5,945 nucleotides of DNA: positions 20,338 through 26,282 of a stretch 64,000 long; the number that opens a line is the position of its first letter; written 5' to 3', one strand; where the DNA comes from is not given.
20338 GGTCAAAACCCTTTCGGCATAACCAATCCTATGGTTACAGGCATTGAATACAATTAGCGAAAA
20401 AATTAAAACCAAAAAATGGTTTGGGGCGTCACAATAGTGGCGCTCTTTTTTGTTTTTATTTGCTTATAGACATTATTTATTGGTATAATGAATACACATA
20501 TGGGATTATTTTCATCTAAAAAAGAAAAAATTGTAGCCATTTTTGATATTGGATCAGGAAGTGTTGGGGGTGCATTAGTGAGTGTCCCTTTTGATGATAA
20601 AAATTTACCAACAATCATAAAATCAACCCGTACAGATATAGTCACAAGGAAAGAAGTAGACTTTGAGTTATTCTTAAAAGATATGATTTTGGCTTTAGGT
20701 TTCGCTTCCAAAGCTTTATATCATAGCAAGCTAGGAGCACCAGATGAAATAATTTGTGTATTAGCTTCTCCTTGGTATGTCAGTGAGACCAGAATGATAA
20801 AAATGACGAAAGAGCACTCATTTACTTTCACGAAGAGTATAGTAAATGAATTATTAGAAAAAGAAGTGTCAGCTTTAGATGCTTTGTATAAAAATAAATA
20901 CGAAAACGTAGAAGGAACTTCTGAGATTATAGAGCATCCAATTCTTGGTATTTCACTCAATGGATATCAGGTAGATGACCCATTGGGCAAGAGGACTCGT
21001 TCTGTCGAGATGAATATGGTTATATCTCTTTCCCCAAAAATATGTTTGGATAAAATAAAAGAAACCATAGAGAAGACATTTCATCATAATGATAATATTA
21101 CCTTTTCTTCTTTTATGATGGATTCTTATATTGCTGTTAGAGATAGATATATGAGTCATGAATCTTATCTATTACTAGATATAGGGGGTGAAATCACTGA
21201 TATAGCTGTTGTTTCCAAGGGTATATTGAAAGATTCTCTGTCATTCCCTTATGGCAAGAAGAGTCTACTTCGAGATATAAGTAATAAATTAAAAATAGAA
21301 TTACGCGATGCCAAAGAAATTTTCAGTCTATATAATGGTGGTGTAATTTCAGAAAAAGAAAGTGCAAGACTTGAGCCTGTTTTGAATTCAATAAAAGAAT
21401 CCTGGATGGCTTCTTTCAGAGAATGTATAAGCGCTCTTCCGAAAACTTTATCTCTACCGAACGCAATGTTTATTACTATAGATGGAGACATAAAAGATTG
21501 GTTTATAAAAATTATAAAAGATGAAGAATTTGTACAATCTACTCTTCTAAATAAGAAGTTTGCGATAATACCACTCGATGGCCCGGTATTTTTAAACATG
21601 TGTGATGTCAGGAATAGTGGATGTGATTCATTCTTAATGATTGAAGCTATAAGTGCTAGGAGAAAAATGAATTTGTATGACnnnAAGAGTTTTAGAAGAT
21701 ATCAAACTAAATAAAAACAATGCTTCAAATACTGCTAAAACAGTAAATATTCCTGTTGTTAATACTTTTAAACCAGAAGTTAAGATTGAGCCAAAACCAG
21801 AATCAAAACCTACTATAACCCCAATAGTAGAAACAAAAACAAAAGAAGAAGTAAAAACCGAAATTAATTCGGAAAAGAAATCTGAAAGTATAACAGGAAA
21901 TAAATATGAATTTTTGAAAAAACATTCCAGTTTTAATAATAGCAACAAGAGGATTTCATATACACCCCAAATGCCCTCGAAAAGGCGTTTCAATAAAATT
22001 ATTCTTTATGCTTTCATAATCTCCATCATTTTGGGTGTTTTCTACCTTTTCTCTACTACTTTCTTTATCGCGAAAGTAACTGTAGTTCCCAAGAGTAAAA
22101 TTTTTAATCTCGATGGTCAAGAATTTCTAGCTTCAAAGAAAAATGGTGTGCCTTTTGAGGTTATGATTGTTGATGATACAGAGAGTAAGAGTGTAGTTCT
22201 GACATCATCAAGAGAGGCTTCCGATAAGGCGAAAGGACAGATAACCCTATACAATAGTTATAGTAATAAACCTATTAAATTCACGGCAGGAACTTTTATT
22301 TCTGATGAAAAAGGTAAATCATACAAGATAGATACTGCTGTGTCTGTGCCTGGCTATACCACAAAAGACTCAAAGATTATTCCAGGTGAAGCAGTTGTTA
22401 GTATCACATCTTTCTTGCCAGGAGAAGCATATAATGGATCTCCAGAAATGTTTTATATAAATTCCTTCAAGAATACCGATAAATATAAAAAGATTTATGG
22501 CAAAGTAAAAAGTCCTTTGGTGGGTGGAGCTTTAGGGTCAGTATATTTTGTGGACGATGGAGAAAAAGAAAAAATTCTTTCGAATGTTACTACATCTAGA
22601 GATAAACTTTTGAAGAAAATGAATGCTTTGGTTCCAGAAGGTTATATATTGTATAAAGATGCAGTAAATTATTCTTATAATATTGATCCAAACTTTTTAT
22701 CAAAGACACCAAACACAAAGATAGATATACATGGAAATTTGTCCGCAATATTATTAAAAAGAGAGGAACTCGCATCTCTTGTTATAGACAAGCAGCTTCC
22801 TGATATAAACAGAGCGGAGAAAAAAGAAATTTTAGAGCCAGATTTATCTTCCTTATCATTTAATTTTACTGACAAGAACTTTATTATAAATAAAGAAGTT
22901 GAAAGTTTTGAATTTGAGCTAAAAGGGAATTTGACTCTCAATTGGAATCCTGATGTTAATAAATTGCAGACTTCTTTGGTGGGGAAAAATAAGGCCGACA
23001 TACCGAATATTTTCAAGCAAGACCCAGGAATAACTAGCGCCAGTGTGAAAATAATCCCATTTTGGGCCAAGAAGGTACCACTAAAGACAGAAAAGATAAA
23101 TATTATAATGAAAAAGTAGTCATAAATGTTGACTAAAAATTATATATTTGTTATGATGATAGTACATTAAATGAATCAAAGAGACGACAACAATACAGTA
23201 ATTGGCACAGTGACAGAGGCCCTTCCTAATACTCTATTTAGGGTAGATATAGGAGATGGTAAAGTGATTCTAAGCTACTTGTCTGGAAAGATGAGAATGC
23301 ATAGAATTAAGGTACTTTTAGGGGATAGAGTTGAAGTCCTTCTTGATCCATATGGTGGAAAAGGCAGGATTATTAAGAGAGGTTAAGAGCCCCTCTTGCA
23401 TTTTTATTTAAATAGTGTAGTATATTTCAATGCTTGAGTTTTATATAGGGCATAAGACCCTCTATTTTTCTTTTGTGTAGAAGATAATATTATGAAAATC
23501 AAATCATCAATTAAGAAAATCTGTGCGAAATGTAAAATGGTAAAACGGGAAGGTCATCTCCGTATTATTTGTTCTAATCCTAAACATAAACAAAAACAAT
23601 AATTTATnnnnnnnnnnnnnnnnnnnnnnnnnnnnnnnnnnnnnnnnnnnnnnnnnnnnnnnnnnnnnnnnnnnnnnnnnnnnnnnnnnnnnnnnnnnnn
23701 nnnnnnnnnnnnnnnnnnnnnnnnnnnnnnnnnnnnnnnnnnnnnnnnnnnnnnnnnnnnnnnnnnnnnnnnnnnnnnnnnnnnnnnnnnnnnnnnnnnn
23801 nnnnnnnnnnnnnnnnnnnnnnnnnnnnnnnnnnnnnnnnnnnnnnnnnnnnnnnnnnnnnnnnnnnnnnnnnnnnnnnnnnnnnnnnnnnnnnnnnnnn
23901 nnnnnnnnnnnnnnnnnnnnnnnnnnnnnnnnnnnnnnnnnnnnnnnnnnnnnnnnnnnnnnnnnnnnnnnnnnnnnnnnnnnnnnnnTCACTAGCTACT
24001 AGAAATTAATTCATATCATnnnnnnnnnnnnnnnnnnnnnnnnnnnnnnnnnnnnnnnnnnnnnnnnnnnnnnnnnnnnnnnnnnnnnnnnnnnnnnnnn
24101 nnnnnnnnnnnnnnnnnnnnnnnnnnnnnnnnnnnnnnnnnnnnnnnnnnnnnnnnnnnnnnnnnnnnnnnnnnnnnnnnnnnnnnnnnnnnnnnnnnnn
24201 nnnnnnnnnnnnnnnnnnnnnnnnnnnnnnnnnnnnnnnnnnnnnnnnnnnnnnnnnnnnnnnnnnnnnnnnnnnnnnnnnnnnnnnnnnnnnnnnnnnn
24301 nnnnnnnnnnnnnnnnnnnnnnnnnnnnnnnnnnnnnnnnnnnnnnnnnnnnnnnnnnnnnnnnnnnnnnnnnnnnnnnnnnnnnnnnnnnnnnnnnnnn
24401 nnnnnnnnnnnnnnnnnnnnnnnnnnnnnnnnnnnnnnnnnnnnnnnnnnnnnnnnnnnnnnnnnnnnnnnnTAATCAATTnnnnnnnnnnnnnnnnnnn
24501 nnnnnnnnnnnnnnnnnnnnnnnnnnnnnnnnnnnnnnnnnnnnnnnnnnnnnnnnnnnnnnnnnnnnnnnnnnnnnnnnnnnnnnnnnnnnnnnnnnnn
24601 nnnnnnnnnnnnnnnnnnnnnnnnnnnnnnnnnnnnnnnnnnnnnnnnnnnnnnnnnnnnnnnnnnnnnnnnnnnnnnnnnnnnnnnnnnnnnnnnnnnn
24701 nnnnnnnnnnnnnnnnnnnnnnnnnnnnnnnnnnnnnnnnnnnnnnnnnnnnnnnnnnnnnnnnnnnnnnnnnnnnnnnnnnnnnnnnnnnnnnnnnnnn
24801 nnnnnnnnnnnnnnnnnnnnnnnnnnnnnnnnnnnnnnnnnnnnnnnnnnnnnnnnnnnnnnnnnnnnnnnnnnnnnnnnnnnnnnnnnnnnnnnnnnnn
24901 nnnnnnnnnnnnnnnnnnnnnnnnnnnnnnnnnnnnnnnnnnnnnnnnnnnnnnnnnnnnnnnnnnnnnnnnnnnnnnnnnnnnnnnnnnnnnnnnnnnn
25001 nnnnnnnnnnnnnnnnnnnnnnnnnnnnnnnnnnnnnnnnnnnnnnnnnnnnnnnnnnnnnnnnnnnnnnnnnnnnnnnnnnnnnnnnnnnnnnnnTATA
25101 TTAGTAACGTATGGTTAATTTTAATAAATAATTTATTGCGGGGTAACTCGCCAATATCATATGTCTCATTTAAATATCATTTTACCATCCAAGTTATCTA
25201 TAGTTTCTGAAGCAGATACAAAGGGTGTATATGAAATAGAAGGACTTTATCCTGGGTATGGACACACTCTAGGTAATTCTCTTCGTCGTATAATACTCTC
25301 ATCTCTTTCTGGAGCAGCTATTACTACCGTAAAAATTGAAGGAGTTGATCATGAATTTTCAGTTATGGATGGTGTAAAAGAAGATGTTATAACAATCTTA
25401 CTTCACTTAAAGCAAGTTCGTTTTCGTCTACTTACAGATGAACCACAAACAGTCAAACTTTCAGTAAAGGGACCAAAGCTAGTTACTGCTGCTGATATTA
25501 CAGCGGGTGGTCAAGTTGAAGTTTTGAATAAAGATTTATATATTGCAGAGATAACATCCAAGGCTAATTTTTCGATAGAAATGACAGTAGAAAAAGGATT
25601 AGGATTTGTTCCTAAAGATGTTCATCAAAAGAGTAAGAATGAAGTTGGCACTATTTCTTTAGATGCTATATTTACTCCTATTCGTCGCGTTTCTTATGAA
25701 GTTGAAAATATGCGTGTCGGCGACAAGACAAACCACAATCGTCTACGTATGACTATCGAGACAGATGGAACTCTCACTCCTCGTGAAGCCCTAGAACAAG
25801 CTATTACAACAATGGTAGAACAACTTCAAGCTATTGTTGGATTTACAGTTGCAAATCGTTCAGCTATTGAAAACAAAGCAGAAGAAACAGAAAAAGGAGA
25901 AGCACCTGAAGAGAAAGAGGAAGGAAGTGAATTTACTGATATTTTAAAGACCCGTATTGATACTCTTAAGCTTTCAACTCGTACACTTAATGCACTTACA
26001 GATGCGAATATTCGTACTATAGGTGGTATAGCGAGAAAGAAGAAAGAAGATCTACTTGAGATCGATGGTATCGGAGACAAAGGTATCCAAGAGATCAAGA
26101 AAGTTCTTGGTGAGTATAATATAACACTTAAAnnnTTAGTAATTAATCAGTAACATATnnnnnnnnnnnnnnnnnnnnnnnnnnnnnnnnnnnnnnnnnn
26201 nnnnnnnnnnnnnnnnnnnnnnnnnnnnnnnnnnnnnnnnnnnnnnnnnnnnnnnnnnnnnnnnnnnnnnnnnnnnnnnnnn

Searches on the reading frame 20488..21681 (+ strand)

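Call 7: search_protein_families(library=pfam, proteins=[window:20488-21681:+], max_evalue=0.01)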
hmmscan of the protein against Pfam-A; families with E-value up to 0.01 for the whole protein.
window:20488-21681:+ (398 aa): 2 families
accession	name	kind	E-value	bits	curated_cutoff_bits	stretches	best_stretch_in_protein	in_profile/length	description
PF14450.12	FtsA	-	5e-07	30.6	31.8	1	229-290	2-62/127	Cell division protein FtsA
PF02541.22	Ppx-GppA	-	0.0018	18.2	27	1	214-282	101-169/285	Ppx/GppA phosphatase family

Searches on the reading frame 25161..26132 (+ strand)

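Call 7: search_protein_families(library=pfam, proteins=[window:25161-26132:+], max_evalue=0.01)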
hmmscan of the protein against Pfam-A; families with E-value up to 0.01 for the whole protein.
window:25161-26132:+ (324 aa): 5 families
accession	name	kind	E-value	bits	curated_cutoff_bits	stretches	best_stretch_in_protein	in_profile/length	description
PF01000.31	RNA_pol_A_bac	-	7.1e-30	104.1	33.9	1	57-172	1-119/119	RNA polymerase Rpb3/RpoA insert domain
PF01193.29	RNA_pol_L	-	1.6e-21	76.2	24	1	31-222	5-74/74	RNA polymerase Rpb3/Rpb11 dimerisation domain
PF03118.21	RNA_pol_A_CTD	-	2.4e-15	56.4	23.8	1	256-317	5-66/67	Bacterial RNA polymerase, alpha chain C terminal domain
PF13656.11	RNA_pol_L_2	-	4.9e-06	26.6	27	0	192-224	39-71/75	RNA polymerase Rpb3/Rpb11 dimerisation domain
PF14520.12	HHH_5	-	0.00051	20.9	27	1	274-316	13-55/57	Helix-hairpin-helix domain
